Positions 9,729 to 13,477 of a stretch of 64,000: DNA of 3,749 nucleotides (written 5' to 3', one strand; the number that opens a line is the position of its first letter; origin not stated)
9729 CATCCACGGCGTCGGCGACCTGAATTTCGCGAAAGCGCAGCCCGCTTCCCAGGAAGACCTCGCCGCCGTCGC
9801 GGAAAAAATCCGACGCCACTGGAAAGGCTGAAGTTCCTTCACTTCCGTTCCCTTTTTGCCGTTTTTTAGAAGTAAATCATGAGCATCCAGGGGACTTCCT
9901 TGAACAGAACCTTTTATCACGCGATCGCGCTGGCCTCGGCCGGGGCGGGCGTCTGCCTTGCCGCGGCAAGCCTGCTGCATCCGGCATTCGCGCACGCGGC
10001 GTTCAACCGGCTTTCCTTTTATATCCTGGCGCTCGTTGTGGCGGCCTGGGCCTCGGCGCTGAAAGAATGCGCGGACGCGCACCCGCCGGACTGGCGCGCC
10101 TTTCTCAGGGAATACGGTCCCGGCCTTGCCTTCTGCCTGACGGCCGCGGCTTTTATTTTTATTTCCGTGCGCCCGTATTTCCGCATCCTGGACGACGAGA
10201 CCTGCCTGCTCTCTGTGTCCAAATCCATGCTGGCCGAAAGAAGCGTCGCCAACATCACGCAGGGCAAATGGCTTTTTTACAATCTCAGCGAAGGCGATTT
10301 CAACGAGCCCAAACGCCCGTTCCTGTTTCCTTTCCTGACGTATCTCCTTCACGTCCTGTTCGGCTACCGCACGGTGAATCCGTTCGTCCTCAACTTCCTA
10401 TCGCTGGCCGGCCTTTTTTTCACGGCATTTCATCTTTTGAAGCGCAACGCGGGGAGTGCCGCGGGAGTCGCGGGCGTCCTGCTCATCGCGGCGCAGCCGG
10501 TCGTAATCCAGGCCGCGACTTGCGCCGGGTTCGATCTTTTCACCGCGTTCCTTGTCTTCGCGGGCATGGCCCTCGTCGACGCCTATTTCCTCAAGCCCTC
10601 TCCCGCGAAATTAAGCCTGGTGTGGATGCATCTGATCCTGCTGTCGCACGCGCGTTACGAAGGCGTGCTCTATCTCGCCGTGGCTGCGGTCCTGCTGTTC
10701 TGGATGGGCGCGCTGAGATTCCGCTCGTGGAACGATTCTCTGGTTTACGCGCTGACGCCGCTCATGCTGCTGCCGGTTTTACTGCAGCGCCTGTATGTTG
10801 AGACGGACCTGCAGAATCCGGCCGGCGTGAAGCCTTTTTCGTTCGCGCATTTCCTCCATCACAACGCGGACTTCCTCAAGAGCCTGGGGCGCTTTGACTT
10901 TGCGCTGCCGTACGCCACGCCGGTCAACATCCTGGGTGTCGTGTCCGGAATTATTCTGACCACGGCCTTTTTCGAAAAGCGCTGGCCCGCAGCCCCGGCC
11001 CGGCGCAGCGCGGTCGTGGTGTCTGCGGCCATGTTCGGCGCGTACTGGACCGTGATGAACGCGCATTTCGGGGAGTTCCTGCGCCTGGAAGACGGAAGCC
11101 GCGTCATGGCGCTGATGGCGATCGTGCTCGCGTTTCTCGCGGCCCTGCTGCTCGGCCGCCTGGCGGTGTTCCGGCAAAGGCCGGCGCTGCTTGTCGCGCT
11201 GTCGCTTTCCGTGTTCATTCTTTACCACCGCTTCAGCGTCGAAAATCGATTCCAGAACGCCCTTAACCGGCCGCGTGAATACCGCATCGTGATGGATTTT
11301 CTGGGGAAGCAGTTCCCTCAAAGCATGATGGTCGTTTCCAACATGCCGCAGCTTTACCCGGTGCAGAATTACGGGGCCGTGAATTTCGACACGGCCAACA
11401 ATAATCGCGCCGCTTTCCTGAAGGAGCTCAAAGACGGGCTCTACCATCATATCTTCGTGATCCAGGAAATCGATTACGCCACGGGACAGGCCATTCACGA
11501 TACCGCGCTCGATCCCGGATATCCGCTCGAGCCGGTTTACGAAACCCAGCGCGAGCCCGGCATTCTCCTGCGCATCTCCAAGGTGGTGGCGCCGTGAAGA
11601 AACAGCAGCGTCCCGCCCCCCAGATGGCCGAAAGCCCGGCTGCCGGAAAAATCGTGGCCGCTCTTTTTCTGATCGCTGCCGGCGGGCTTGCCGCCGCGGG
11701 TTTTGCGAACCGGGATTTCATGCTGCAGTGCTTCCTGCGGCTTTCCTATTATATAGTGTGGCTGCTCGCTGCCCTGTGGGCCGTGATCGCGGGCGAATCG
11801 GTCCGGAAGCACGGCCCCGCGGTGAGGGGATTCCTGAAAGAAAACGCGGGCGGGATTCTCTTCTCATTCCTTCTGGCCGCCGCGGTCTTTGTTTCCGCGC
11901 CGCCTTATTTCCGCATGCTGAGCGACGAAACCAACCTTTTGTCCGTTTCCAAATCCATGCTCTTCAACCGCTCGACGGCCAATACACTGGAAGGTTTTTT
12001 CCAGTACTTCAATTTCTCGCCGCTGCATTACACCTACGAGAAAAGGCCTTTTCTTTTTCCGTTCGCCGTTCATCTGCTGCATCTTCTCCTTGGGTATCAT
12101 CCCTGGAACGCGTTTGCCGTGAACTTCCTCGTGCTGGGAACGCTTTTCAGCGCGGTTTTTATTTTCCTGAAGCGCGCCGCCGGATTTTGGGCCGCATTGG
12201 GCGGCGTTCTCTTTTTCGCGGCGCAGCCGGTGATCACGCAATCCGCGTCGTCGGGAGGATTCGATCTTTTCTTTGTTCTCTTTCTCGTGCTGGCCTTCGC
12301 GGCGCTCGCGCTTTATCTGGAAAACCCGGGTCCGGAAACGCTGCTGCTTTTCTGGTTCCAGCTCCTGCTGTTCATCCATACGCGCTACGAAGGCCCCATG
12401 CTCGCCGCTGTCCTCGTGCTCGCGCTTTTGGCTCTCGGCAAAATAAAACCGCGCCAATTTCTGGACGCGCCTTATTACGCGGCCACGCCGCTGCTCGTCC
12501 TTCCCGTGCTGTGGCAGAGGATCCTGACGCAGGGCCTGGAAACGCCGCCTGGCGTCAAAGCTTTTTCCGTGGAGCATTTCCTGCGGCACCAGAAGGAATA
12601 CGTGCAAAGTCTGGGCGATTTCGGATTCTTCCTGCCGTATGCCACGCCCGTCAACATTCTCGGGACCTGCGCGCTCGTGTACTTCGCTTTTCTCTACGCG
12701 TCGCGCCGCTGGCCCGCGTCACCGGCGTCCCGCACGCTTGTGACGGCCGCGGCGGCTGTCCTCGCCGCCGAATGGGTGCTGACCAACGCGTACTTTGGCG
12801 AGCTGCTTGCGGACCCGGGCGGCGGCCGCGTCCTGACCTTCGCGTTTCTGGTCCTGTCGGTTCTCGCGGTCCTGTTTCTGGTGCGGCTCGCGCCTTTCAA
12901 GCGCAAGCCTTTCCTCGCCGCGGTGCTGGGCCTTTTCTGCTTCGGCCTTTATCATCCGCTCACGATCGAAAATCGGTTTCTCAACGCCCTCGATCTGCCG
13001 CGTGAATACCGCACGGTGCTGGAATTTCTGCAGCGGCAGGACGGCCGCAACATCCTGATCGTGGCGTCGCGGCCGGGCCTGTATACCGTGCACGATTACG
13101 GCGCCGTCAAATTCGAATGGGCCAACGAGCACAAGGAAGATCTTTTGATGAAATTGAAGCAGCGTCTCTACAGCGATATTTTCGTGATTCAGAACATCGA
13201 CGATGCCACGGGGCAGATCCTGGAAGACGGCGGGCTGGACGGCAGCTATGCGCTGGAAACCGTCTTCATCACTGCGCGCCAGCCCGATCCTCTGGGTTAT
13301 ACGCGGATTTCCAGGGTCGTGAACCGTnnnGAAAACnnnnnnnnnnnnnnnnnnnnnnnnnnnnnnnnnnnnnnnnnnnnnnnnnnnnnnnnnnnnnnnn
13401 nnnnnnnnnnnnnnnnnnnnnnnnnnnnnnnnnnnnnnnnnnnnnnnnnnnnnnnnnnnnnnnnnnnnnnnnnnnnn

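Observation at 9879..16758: Four tandem, translationally coupled paralogs of a ~570-aa GT-C-like membrane protein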

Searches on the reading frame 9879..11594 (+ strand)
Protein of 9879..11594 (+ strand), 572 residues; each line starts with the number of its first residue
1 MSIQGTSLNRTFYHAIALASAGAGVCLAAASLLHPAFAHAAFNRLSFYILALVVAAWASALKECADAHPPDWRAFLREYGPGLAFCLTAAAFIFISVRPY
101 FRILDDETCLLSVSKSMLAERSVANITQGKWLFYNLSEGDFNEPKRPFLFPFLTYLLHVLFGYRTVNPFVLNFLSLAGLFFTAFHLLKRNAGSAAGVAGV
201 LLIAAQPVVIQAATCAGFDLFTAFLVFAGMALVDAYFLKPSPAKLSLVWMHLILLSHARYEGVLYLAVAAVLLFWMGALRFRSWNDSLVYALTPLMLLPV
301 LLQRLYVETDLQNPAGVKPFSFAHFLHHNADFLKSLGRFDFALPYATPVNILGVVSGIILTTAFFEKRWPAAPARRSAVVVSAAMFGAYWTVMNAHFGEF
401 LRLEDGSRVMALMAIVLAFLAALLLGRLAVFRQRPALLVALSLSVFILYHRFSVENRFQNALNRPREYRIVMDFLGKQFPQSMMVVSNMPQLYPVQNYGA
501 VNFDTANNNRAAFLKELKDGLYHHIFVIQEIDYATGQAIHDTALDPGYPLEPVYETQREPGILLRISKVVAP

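Call 3: search_protein_families(library=pfam, proteins=[window:9879-11594:+], max_evalue=1)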
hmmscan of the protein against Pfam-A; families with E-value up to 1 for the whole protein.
window:9879-11594:+ (572 aa): 1 family
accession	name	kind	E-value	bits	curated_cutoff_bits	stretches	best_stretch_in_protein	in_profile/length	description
PF03167.25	UDG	-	0.1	13.1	24.3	1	26-95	27-100/141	Uracil DNA glycosylase superfamily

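Call 4: search_protein_families(library=ncbifam, proteins=[window:9879-11594:+], max_evalue=1)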
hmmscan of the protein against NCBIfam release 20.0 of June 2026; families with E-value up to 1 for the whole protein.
window:9879-11594:+ (572 aa): 0 families

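Call 8: search_solved_structures(query=A1, max_evalue=10, show_alignments=3)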
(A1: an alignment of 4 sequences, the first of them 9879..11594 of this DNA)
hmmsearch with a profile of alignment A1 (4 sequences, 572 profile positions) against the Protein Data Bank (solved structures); distinct sequences matched with E-value up to 10: 1.
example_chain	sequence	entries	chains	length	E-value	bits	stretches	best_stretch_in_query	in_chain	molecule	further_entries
2l5p_A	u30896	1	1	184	2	10.2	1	124-155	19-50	Lipocalin 12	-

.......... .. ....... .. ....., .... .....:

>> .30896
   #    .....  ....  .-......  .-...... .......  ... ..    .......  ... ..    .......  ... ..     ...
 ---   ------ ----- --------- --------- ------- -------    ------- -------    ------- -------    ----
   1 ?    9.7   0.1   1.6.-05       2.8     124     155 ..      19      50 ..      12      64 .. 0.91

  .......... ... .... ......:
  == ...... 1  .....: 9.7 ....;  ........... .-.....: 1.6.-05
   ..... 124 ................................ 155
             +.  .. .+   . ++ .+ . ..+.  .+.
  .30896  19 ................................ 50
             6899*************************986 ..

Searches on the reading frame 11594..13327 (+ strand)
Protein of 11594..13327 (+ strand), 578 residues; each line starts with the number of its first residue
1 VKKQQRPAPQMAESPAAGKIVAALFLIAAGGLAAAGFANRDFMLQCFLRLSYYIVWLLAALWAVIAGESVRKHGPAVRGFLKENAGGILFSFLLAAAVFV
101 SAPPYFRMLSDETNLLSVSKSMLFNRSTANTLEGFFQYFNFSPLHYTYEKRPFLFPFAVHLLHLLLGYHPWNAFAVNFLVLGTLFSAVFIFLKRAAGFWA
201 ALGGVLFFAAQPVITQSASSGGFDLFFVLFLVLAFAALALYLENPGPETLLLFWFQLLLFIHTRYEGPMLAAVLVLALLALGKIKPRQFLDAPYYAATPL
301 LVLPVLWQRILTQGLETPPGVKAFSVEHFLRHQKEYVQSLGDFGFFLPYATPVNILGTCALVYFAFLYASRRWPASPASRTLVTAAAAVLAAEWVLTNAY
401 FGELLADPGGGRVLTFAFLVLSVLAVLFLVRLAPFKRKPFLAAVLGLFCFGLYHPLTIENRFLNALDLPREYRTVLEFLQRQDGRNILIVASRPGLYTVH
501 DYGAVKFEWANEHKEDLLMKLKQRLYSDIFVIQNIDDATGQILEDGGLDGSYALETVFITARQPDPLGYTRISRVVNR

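Call 3: search_protein_families(library=pfam, proteins=[window:11594-13327:+], max_evalue=1)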
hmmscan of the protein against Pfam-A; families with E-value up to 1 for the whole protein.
window:11594-13327:+ (578 aa): 2 families
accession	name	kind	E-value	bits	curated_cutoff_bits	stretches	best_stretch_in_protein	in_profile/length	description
PF13231.12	PMT_2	-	0.0034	18.1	26.1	1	150-297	1-147/160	Dolichyl-phosphate-mannose-protein mannosyltransferase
PF09904.15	HTH_43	-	0.29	11.6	27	1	492-518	60-86/89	Winged helix-turn helix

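Call 4: search_protein_families(library=ncbifam, proteins=[window:11594-13327:+], max_evalue=1)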
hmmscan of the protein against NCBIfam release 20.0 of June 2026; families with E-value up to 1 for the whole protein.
window:11594-13327:+ (578 aa): 1 family
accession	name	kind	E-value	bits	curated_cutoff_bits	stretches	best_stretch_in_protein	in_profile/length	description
NF033925.0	pora_1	subfamily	0.093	12.7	50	1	176-200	11-34/42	PorA family porin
